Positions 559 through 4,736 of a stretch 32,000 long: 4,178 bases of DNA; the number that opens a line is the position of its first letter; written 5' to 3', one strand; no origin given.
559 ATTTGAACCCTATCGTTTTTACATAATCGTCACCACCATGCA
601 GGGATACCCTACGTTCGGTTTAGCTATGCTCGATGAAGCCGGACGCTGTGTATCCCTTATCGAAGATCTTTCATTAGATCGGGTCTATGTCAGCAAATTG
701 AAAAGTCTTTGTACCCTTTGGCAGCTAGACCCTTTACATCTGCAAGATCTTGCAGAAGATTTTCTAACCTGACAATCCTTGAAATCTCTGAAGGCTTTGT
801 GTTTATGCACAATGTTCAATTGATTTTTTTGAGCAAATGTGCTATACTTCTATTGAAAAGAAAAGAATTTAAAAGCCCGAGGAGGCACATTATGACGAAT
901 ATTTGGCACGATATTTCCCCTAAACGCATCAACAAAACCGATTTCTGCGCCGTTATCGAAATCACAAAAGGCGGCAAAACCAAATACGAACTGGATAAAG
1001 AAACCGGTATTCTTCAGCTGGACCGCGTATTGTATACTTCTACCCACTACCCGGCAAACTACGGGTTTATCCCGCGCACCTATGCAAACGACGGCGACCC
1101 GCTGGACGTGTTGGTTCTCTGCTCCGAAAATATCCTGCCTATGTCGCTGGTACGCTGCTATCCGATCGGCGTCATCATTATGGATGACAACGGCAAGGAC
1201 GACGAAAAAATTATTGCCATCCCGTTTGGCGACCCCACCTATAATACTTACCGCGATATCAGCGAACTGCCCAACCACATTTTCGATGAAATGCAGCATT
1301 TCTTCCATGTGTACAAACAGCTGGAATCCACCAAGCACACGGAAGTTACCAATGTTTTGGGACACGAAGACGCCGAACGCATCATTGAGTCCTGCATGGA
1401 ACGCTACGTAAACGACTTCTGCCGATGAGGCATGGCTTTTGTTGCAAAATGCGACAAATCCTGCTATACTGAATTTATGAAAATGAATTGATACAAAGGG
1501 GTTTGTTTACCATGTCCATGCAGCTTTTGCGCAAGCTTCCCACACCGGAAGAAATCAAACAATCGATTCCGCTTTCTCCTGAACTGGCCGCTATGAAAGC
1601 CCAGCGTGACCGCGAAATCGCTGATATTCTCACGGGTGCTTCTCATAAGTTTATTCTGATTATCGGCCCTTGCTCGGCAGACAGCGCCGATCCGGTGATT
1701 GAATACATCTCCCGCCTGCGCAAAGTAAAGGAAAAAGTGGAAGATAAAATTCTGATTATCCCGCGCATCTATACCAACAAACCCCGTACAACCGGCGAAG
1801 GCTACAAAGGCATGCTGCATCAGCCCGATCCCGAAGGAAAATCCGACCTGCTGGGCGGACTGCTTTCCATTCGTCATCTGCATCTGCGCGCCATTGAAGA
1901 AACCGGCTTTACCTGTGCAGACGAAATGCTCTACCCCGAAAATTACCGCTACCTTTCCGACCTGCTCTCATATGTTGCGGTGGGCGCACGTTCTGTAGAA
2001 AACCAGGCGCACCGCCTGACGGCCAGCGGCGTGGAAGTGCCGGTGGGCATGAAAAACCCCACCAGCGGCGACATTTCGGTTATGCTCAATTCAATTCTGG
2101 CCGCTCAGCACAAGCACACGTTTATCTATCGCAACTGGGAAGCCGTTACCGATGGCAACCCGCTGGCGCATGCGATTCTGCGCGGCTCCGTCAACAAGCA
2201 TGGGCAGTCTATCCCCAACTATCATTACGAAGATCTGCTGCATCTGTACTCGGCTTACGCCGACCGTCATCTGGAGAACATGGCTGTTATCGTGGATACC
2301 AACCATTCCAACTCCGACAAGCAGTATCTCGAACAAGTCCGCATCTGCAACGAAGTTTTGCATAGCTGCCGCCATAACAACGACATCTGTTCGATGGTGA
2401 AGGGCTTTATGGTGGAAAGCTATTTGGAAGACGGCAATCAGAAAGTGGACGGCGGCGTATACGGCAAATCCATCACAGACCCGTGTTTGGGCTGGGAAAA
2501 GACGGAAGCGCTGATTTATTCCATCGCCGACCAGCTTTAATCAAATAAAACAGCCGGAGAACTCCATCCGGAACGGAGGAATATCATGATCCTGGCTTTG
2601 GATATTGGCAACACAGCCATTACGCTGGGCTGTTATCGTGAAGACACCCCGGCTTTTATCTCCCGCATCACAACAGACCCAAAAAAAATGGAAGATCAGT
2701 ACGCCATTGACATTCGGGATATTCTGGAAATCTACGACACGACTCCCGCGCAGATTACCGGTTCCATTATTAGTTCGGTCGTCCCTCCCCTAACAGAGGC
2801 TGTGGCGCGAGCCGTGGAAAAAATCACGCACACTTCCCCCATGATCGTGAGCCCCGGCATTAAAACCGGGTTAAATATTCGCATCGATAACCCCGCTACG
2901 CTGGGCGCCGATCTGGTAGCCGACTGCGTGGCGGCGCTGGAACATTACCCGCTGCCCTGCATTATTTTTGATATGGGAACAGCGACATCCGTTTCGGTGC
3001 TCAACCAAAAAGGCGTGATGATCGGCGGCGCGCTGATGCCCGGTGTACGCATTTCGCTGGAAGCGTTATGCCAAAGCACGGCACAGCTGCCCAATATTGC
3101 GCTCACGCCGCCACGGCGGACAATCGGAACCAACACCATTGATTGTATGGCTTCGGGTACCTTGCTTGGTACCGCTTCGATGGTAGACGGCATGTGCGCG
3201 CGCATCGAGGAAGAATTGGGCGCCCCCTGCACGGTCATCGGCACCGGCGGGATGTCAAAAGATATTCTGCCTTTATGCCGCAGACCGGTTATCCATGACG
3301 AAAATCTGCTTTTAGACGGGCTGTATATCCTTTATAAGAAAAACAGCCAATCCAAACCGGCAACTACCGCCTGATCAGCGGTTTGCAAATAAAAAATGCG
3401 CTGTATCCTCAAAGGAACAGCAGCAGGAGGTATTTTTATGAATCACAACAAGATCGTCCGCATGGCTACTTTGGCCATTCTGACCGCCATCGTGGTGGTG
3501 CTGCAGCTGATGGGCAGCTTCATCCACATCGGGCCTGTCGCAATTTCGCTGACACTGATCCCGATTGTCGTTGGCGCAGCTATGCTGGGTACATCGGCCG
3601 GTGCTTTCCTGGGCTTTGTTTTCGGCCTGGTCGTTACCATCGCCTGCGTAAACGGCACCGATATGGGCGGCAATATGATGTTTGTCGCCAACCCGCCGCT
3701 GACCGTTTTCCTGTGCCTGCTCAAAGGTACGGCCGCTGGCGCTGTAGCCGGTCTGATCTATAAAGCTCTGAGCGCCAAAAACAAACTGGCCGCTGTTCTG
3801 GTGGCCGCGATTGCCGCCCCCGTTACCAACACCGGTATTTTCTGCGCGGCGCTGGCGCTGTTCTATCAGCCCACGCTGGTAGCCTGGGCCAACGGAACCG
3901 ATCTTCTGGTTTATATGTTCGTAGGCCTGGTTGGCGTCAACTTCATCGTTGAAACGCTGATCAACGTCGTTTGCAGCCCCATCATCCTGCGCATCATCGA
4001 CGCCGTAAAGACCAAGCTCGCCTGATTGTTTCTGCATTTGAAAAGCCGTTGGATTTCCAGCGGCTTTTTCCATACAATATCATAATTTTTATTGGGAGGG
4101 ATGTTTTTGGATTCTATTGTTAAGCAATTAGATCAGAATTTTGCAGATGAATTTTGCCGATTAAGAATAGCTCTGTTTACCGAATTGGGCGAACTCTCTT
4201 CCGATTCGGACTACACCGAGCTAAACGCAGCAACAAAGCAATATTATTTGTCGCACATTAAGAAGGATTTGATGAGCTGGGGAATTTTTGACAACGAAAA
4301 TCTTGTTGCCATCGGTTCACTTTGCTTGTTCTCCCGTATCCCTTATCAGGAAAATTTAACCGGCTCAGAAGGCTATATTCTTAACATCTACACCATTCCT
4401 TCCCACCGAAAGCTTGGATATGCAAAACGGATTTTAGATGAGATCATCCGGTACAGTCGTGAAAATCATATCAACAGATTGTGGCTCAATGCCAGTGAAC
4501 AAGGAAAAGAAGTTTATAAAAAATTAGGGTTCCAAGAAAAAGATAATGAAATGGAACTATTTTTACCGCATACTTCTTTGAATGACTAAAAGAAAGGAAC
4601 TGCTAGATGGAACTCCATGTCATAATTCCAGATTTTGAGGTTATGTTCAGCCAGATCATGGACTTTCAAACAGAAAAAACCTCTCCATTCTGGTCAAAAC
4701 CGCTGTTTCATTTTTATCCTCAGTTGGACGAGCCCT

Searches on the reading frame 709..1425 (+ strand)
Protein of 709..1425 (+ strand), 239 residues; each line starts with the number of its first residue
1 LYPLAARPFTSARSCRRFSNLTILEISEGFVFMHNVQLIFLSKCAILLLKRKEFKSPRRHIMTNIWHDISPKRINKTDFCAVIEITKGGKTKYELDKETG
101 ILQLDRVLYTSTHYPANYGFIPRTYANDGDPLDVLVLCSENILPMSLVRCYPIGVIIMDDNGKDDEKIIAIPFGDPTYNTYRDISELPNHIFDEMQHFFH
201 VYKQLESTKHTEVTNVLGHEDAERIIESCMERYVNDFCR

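Call 36: search_protein_families(library=pfam, proteins=[window:709-1425:+], max_evalue=0.001)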
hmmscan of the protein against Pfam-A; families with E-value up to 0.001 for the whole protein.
window:709-1425:+ (239 aa): 1 family
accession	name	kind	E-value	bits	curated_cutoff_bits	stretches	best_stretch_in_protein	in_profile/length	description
PF00719.24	Pyrophosphatase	-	2.3e-59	200.1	23.5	1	81-233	1-152/153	Inorganic pyrophosphatase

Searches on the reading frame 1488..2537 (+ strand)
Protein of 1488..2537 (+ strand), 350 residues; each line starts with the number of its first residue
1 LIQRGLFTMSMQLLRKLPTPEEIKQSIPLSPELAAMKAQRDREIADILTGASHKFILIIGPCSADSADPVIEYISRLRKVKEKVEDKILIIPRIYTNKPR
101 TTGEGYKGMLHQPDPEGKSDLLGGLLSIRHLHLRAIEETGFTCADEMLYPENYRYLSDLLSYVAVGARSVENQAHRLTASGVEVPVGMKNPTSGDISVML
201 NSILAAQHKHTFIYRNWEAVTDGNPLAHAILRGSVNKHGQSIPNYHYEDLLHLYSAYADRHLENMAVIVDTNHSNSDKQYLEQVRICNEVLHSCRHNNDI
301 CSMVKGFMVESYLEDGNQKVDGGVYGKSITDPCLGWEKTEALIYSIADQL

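Call 36: search_protein_families(library=pfam, proteins=[window:1488-2537:+], max_evalue=0.001)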
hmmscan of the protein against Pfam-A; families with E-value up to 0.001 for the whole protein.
window:1488-2537:+ (350 aa): 1 family
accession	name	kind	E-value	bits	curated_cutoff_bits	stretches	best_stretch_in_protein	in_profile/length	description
PF00793.26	DAHP_synth_1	-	1.6e-48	165.4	25.5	1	42-341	8-267/270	DAHP synthetase I family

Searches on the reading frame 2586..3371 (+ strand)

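Call 36: search_protein_families(library=pfam, proteins=[window:2586-3371:+], max_evalue=0.001)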
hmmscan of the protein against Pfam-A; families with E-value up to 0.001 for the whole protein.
window:2586-3371:+ (262 aa): 1 family
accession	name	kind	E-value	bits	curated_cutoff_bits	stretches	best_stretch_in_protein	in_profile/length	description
PF03309.20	Pan_kinase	-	9e-59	199.2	24.7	1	2-206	1-205/205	Type III pantothenate kinase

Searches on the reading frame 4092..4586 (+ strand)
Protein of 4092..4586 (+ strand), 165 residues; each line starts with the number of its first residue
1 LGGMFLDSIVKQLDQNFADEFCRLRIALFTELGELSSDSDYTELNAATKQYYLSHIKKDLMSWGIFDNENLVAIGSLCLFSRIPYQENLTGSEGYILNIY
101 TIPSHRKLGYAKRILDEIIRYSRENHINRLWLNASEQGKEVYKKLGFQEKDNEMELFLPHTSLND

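Call 36: search_protein_families(library=pfam, proteins=[window:4092-4586:+], max_evalue=0.001)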
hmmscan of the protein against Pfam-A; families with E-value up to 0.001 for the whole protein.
window:4092-4586:+ (165 aa): 6 families
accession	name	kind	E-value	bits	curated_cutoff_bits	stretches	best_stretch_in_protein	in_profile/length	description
PF00583.31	Acetyltransf_1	-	1.3e-12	48.4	20.7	1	49-147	25-116/116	Acetyltransferase (GNAT) family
PF13673.13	Acetyltransf_10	-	8.4e-09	35.9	23.6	1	88-154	52-114/128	Acetyltransferase (GNAT) domain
PF13508.13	Acetyltransf_7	-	1.5e-08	35.3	27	1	75-149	16-84/84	Acetyltransferase (GNAT) domain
PF13527.13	Acetyltransf_9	-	1.1e-07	32.3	25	1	48-148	29-125/127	Acetyltransferase (GNAT) domain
PF08445.16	FR47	-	7.6e-07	29.5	22.1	1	89-153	17-83/86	FR47-like protein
PF12746.13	GNAT_acetyltran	-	2.1e-05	24.8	26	1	92-150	179-237/243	GNAT acetyltransferase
